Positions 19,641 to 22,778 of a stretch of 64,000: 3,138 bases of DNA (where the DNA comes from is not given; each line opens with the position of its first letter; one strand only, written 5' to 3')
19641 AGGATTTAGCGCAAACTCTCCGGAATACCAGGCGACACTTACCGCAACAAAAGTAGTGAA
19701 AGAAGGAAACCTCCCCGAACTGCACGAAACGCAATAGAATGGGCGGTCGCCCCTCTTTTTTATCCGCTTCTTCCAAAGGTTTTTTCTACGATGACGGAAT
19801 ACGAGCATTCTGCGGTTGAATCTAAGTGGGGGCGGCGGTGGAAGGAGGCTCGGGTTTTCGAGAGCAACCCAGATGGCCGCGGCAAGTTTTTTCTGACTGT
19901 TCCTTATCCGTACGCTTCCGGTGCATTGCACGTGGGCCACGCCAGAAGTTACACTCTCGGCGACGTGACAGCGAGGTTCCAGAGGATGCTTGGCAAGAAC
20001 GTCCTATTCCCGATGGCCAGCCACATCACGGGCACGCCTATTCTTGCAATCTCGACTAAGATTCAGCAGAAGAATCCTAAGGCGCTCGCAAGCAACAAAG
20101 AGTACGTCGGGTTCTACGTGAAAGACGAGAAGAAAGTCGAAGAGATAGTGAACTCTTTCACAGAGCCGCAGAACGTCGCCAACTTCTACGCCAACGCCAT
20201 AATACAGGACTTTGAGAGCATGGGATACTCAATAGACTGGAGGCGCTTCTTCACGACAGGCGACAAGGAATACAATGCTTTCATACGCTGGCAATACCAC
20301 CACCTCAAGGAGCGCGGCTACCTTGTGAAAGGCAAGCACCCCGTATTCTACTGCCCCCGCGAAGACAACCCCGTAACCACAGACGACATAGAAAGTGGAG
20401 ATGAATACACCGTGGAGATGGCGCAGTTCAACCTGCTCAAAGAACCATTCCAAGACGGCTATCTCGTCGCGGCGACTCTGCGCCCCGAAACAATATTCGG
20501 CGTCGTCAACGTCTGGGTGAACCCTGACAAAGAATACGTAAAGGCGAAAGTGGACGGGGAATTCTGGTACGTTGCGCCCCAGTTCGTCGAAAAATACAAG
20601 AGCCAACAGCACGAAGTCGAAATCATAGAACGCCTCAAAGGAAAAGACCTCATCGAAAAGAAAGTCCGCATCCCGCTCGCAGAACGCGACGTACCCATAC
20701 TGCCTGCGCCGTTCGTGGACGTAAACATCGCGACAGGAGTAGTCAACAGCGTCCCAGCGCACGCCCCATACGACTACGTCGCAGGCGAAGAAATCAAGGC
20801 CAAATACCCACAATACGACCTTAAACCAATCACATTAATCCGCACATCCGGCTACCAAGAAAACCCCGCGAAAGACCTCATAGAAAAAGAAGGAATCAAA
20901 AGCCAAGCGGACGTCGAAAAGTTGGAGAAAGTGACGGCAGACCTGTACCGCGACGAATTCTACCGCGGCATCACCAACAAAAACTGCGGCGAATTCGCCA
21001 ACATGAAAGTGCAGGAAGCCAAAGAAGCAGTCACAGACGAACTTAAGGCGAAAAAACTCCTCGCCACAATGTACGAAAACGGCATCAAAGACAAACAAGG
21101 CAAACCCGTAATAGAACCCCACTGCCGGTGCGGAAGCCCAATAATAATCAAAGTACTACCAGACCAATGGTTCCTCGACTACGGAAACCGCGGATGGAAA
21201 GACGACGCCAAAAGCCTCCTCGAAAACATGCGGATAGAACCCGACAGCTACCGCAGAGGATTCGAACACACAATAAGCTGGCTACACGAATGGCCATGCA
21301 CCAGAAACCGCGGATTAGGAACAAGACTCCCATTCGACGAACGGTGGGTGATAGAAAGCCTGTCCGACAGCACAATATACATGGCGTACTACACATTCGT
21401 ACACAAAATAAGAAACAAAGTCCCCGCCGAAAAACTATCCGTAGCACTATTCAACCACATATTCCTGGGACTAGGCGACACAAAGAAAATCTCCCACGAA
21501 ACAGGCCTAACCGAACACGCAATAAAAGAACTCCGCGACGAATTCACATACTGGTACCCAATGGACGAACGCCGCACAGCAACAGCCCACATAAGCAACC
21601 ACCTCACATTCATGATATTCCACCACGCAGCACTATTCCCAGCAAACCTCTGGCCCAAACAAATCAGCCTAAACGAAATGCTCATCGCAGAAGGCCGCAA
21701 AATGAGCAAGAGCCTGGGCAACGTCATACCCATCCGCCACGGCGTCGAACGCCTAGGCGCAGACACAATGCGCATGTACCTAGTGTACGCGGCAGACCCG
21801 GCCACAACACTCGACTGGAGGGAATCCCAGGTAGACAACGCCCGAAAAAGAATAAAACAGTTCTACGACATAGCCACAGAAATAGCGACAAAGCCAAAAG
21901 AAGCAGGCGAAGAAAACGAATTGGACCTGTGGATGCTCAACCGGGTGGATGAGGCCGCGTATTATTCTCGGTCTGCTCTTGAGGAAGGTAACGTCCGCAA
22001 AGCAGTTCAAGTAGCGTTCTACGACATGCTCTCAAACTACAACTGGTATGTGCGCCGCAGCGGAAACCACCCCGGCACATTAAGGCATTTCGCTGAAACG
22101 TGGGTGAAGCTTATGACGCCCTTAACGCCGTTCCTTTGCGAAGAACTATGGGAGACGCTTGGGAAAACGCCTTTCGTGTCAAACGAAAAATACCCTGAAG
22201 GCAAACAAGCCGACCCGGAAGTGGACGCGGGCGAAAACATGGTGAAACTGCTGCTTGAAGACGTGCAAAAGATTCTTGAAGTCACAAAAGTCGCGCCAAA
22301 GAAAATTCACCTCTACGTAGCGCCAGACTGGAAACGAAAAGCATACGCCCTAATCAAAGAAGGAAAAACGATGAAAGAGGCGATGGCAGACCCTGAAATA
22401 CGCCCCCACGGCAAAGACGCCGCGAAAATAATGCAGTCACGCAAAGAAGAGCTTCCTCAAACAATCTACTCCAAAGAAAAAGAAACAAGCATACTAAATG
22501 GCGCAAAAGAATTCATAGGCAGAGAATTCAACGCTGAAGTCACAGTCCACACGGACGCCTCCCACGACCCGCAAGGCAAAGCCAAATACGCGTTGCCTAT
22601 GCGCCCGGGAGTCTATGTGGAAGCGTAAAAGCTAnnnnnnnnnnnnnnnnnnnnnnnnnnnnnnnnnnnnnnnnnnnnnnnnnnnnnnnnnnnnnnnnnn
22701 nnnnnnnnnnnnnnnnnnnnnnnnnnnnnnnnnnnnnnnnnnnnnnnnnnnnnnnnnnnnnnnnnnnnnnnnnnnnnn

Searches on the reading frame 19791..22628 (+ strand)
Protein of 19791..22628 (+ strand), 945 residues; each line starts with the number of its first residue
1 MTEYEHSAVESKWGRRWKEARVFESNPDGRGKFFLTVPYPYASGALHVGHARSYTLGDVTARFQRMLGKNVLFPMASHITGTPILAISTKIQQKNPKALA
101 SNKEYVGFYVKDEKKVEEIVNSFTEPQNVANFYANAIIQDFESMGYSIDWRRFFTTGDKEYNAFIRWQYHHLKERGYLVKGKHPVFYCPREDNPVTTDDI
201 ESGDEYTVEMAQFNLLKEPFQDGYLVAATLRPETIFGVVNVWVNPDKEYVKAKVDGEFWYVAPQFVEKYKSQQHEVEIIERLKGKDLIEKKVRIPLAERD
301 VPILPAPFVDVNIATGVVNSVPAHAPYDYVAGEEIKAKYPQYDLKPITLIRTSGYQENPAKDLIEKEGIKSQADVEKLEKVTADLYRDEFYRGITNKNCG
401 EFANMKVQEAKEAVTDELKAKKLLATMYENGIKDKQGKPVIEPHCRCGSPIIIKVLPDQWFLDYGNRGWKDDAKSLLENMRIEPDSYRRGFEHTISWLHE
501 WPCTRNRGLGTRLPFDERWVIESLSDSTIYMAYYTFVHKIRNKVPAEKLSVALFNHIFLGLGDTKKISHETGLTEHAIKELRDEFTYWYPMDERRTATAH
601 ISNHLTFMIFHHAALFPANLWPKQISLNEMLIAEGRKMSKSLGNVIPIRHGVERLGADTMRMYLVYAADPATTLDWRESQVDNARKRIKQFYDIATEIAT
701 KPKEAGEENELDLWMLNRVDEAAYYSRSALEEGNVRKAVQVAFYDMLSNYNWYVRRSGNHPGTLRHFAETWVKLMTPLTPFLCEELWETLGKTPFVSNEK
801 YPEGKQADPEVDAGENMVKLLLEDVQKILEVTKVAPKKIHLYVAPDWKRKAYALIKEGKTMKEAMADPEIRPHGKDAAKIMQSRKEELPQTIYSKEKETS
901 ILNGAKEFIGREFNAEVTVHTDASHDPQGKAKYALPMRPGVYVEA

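Call 26: search_protein_families(library=pfam, proteins=[window:19791-22628:+], max_evalue=0.00001)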
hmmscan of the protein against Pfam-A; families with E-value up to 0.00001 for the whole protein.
window:19791-22628:+ (945 aa): 5 families
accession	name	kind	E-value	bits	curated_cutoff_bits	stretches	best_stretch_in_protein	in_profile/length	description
PF00133.28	tRNA-synt_1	-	9e-38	130.5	22.7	1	14-669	3-406/414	tRNA synthetases class I (I, L, M and V)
PF09334.17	tRNA-synt_1g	-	1.6e-26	93.4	20.1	2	34-102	2-69/391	tRNA synthetases class I (M)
PF08264.19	Anticodon_1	-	5.3e-19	69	25.1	1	712-837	1-144/148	Anticodon-binding domain of tRNA ligase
PF13603.12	tRNA-synt_1_2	-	8.2e-09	35.6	25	1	229-330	27-127/185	Leucyl-tRNA synthetase, editing domain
PF01406.26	tRNA-synt_1e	-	2.4e-08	34.2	27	0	628-685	244-300/301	tRNA synthetases class I (C) catalytic domain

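Call 67: find_homologous_proteins(query=window:19791-22628:+, max_evalue=1e-50)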
Query window:19791-22628:+ (945 aa): 5310 proteins with E <= 1e-50 among 8000 candidates; the best 120 are listed.
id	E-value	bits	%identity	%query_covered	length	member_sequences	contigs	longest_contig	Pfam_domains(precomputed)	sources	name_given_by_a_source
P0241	0.0e+0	2208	100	100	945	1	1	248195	PF09334.18,PF01406.26,PF08264.20,PF13603.13,PF00133.29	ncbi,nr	ncbi:Leucine--tRNA ligase [uncultured archaeon]|nr:Leucine--tRNA ligase [uncultured archaeon]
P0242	0.0e+0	1432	64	100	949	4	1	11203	PF09334.18,PF01406.26,PF08264.20,PF13603.13,PF00133.29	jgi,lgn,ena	jgi:leucyl-tRNA synthetase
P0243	0.0e+0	1421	64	99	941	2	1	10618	PF09334.18,PF01406.26,PF08264.20,PF13603.13,PF00133.29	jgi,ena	-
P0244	0.0e+0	1378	61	100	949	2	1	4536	PF09334.18,PF01406.26,PF08264.20,PF13603.13,PF00133.29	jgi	-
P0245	0.0e+0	1378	62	100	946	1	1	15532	PF09334.18,PF01406.26,PF08264.20,PF13603.13,PF00133.29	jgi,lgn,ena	-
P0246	0.0e+0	1373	62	99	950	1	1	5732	PF09334.18,PF01406.26,PF08264.20,PF13603.13,PF00133.29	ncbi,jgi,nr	ncbi:MAG: leucine--tRNA ligase [Candidatus Altiarchaeales archaeon]|nr:leucine--tRNA ligase [Candida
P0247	0.0e+0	1368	61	100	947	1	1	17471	PF09334.18,PF01406.26,PF08264.20,PF13603.13,PF00133.29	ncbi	ncbi:MAG: leucine--tRNA ligase [Candidatus Altiarchaeota archaeon]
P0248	0.0e+0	1368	61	99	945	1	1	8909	PF09334.18,PF01406.26,PF08264.20,PF13603.13,PF00133.29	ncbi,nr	ncbi:MAG: leucine--tRNA ligase [Candidatus Altiarchaeota archaeon]|nr:leucine--tRNA ligase [Candidat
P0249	0.0e+0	1360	59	100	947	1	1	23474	PF09334.18,PF01406.26,PF08264.20,PF13603.13,PF00133.29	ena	-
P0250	0.0e+0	1344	60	100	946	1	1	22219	PF09334.18,PF01406.26,PF08264.20,PF13603.13,PF00133.29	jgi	jgi:leucyl-tRNA synthetase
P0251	0.0e+0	1336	60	99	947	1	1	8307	PF09334.18,PF01406.26,PF08264.20,PF13603.13,PF00133.29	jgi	jgi:leucyl-tRNA synthetase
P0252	0.0e+0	1325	59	99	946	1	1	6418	PF09334.18,PF01406.26,PF08264.20,PF13603.13,PF00133.29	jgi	jgi:leucyl-tRNA synthetase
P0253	0.0e+0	1313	58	99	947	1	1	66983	PF09334.18,PF01406.26,PF08264.20,PF13603.13,PF00133.29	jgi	jgi:leucyl-tRNA synthetase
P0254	0.0e+0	1312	59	100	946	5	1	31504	PF09334.18,PF01406.26,PF08264.20,PF13603.13,PF00133.29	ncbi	-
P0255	0.0e+0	1299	58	100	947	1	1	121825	PF09334.18,PF01406.26,PF08264.20,PF13603.13,PF00133.29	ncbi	ncbi:MAG: leucine--tRNA ligase [Candidatus Altiarchaeota archaeon]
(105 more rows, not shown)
